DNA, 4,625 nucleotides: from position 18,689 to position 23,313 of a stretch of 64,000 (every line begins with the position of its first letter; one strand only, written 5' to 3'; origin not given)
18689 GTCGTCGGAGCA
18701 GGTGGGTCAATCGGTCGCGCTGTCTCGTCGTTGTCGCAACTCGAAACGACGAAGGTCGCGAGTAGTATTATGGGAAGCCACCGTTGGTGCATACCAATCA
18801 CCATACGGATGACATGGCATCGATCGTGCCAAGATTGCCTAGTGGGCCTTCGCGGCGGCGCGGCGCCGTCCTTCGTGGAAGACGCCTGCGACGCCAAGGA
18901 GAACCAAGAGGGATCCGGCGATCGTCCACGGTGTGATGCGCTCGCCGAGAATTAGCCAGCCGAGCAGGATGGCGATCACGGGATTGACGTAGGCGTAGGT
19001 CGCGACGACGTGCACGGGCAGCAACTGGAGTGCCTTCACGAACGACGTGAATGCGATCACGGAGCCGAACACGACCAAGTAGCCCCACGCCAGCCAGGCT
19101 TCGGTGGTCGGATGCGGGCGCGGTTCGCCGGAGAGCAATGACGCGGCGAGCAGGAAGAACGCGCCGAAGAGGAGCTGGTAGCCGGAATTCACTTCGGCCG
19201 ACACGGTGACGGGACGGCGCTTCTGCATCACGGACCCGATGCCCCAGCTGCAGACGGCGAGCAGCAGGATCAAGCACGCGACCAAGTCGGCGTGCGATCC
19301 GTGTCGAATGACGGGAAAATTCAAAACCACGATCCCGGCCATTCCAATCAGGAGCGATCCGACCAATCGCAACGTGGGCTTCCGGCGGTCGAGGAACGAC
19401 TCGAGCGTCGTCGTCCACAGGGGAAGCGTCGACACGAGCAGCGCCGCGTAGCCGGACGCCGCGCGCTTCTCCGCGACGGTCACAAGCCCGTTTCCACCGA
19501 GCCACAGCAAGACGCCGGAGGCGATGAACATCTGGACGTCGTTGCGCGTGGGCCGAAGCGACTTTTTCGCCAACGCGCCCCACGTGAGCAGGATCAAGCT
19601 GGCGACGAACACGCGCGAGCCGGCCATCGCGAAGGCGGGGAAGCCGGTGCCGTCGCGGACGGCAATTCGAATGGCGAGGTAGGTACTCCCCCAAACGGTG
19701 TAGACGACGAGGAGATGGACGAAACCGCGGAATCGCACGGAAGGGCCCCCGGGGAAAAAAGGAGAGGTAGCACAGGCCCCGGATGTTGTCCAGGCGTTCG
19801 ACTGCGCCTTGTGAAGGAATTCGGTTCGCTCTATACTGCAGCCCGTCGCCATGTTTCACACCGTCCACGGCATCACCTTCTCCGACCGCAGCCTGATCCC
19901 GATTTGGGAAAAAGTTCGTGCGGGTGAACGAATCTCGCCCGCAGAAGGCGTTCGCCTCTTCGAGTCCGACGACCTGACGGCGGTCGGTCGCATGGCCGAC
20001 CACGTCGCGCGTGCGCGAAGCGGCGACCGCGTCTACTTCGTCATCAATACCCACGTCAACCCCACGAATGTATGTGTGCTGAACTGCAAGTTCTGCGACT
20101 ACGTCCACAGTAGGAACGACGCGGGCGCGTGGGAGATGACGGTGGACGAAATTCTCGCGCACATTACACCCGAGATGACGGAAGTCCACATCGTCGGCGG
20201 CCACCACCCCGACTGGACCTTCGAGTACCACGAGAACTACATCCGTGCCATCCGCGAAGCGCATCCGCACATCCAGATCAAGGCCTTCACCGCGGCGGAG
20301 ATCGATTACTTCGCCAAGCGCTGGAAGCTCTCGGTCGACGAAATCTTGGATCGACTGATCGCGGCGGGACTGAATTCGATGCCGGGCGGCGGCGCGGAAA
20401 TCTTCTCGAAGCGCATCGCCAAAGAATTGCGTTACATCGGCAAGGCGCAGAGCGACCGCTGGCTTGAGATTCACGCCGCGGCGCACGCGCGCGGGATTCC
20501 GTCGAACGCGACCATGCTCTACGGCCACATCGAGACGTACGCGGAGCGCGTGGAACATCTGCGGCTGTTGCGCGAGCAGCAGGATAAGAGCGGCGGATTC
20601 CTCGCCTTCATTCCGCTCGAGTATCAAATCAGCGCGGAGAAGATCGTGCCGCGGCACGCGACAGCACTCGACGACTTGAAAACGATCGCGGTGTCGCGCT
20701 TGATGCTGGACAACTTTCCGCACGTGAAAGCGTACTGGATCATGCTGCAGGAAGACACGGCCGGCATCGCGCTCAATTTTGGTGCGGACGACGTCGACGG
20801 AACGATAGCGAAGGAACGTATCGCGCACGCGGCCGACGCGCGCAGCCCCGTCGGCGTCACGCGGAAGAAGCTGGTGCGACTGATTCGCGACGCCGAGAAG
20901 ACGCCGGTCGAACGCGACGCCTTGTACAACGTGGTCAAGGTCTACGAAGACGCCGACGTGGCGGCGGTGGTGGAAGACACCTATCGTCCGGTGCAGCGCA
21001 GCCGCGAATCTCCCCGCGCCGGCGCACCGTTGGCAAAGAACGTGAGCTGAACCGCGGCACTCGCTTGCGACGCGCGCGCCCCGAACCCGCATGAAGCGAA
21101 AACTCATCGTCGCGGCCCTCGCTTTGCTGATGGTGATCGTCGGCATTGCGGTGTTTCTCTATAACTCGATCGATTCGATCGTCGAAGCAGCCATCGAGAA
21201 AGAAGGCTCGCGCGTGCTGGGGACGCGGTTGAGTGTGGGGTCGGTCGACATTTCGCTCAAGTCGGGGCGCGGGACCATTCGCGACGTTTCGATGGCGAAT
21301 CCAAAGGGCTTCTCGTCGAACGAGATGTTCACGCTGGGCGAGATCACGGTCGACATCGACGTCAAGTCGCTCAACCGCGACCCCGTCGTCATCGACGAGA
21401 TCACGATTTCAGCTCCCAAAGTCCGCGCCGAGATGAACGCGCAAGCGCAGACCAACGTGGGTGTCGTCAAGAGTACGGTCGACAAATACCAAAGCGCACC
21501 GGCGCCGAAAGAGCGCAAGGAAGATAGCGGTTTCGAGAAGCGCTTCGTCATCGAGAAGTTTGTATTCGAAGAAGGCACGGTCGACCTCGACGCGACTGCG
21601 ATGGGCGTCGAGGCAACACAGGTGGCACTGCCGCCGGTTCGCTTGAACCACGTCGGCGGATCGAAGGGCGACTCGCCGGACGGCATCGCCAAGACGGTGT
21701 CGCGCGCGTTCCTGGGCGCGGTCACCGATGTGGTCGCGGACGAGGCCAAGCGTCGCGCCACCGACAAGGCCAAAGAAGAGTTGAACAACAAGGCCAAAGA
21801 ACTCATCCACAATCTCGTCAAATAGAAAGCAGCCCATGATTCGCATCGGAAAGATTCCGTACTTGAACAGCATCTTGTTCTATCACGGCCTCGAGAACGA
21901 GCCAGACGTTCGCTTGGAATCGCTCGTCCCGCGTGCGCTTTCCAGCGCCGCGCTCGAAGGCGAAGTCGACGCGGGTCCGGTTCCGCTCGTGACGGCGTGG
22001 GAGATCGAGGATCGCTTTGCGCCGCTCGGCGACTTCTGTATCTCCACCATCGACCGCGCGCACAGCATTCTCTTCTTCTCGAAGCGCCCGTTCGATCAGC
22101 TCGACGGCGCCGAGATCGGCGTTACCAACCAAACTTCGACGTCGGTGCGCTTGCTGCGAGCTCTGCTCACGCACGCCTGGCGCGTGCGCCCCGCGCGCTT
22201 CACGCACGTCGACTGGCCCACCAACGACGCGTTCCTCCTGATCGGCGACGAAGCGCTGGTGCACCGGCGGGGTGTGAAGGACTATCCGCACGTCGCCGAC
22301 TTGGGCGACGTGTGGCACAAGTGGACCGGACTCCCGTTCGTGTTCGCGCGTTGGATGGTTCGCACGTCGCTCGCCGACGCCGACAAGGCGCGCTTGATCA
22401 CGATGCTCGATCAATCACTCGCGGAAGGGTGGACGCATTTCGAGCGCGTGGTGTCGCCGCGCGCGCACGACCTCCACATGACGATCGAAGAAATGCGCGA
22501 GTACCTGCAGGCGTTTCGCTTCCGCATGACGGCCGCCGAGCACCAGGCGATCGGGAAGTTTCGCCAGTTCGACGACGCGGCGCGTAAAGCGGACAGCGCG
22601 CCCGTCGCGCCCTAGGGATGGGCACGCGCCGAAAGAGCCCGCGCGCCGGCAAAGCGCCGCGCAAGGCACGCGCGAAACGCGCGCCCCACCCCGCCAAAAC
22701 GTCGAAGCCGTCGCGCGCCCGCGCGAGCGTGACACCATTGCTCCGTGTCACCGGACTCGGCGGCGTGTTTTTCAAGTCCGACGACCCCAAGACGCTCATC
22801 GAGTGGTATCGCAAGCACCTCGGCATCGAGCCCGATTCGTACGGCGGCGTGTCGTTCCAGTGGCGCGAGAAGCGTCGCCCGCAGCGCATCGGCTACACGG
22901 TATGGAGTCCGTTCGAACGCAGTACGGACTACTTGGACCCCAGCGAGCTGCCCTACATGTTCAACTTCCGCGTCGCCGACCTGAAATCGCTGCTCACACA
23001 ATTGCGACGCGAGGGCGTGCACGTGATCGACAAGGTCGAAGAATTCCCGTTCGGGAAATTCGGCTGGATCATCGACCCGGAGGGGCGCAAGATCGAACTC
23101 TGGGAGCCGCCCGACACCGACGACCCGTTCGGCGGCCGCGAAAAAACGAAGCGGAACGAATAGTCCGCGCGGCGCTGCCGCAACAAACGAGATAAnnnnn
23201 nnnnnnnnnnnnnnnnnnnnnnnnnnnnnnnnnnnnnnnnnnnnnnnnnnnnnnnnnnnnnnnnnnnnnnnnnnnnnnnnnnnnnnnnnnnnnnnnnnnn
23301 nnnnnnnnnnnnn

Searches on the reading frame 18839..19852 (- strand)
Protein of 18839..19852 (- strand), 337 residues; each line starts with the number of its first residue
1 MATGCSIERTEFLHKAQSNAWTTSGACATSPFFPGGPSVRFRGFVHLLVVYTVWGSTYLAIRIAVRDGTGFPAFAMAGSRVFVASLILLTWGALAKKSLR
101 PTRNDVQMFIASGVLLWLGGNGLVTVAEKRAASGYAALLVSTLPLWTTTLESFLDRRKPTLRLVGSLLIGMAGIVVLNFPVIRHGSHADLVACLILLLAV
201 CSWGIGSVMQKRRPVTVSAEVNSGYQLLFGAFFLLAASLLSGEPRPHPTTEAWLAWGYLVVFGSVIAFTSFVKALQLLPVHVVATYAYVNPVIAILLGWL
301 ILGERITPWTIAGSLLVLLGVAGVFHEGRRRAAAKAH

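Call 60: search_protein_families(library=pfam, proteins=[window:18839-19852:-], max_evalue=0.0001)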
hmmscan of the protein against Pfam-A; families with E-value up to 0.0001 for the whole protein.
window:18839-19852:- (337 aa): 1 family
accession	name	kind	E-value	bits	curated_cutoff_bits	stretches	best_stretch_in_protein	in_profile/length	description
PF00892.27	EamA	-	8.3e-39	133.4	28.2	2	192-324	3-133/135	EamA-like transporter family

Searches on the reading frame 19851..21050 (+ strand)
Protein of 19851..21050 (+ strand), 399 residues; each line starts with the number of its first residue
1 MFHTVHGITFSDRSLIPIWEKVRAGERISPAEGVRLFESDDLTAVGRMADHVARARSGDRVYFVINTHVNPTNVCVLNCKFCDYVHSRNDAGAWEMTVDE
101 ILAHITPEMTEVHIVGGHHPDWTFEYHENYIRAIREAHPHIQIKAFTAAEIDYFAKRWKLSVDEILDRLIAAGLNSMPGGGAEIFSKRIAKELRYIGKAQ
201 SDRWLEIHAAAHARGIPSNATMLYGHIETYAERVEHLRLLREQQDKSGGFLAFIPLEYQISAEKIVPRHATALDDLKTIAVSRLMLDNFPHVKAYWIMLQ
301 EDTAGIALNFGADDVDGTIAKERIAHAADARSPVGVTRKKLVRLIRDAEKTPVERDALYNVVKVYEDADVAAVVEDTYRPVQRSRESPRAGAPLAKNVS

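Call 27: search_protein_families(library=ncbifam, proteins=[window:19851-21050:+], max_evalue=0.001)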
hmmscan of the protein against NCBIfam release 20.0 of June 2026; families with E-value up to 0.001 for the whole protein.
window:19851-21050:+ (399 aa): 13 families
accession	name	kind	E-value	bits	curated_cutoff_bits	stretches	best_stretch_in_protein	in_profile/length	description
TIGR03700.1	mena_SCO4494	equivalog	2.8e-137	457.3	434.55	1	18-362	1-351/351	aminofutalosine synthase MqnE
NF006276.0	PRK08444.1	equivalog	4.7e-108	361.4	560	1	18-365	3-353/353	aminofutalosine synthase MqnE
TIGR03699.1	menaquin_MqnC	equivalog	1.2e-100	336.6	428.1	1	26-362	1-342/342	cyclic dehypoxanthinyl futalosine synthase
TIGR00423.1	TIGR00423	subfamily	2.1e-97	326.1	260.25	1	61-361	1-309/310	CofH family radical SAM protein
NF005609.0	PRK07360.1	equivalog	9e-84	281.4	426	1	16-364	9-370/374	7,8-didemethyl-8-hydroxy-5-deazariboflavin synthase subunit CofH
TIGR03551.1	F420_cofH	equivalog_domain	4.5e-82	275.6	374.1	1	31-362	4-345/345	5-amino-6-(D-ribitylamino)uracil--L-tyrosine 4-hydroxyphenyl transferase CofH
NF006277.0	PRK08445.1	equivalog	8.3e-72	241.9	576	1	27-365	3-348/348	dehypoxanthine futalosine cyclase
NF006687.0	PRK09234.1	equivalog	3.9e-66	223.8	1018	1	20-364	484-839/849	bifunctional FO biosynthesis protein CofGH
NF004580.0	PRK05926.1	equivalog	8.2e-66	222.7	583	1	14-353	14-363/370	hypothetical protein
TIGR03550.1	F420_cofG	equivalog_domain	4.4e-07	29.4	213.35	0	201-317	149-265/322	7,8-didemethyl-8-hydroxy-5-deazariboflavin synthase CofG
TIGR03957.1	rSAM_HmdB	equivalog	8.2e-07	28.5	320.9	1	211-347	177-310/317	5,10-methenyltetrahydromethanopterin hydrogenase cofactor biosynthesis protein HmdB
NF004884.0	PRK06245.1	equivalog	9e-06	24.8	209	0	56-123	6-75/340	7,8-didemethyl-8-hydroxy-5-deazariboflavin synthase subunit CofG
TIGR03910.1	pyrrolys_PylB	equivalog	2.2e-05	23.6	348.2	1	18-287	8-269/347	methylornithine synthase PylB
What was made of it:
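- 19851..22615 (+): Upstream menaquinone genes of the same co-directional string: MqnE (19851-21050), DUF748 (21091-21825) and PF02621 MqnA/D-type (21836-22615). TIGR03700 457 bits, above the 434.6 cutoff (call 27).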

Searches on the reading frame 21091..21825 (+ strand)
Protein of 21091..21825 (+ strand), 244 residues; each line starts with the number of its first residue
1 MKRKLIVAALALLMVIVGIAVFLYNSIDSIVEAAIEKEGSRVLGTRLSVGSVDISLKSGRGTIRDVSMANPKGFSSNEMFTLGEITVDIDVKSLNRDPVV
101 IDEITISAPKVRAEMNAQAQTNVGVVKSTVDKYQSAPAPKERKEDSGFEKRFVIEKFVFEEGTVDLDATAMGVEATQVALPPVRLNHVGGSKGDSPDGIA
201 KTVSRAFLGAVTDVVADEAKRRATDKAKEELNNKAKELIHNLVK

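Call 27: search_protein_families(library=ncbifam, proteins=[window:21091-21825:+], max_evalue=0.001)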
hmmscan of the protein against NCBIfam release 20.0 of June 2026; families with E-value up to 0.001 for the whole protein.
window:21091-21825:+ (244 aa): 1 family
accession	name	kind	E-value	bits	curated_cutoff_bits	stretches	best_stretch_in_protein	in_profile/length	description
TIGR03545.1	TIGR03545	subfamily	1.3e-11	43.8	173.35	1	8-111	6-108/556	TIGR03545 family protein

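Call 50: search_protein_families(library=pfam, proteins=[window:21091-21825:+], max_evalue=0.01)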
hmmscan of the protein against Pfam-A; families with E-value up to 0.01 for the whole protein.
window:21091-21825:+ (244 aa): 2 families
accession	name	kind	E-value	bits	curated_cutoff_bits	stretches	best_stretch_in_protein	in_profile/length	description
PF05359.17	DUF748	-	6.5e-17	61.3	50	1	7-172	16-172/1037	Domain of Unknown Function (DUF748)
PF05170.20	AsmA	-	0.00024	20.5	29.8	1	16-170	23-175/607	AsmA family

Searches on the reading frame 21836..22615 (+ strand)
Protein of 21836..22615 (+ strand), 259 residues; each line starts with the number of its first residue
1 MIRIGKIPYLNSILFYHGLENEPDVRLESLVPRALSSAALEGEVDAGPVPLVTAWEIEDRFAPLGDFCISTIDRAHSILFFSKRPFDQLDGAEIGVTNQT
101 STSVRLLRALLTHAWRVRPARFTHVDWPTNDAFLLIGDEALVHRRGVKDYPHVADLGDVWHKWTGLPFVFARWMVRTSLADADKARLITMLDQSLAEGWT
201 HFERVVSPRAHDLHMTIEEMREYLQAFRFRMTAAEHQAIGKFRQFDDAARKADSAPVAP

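Call 27: search_protein_families(library=ncbifam, proteins=[window:21836-22615:+], max_evalue=0.001)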
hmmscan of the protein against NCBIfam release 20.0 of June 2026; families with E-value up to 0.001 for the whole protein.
window:21836-22615:+ (259 aa): 0 families

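Call 50: search_protein_families(library=pfam, proteins=[window:21836-22615:+], max_evalue=0.01)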
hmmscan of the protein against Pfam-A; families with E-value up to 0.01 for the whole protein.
window:21836-22615:+ (259 aa): 1 family
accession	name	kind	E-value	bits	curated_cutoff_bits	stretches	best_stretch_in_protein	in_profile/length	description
PF02621.19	VitK2_biosynth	-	5.1e-52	177.3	26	1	2-244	1-248/252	Menaquinone biosynthesis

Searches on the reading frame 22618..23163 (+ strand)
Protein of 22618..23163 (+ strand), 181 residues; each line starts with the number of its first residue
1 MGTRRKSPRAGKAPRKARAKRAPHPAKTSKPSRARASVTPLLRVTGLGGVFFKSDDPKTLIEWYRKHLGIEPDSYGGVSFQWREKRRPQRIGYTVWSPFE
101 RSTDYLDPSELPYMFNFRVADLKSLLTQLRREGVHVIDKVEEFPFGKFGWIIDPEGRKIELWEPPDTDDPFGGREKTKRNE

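Call 27: search_protein_families(library=ncbifam, proteins=[window:22618-23163:+], max_evalue=0.001)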
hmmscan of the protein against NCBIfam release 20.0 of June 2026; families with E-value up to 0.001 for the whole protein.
window:22618-23163:+ (181 aa): 0 families

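Call 50: search_protein_families(library=pfam, proteins=[window:22618-23163:+], max_evalue=0.01)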
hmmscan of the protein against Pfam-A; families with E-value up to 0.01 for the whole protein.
window:22618-23163:+ (181 aa): 2 families
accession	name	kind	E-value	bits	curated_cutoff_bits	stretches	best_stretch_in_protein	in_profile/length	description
PF18029.7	Glyoxalase_6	-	0.00049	21.2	23.6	1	50-161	2-105/106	Glyoxalase-like domain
PF00903.31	Glyoxalase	-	0.0057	17.5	20.6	0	55-161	10-121/121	Glyoxalase/Bleomycin resistance protein/Dioxygenase superfamily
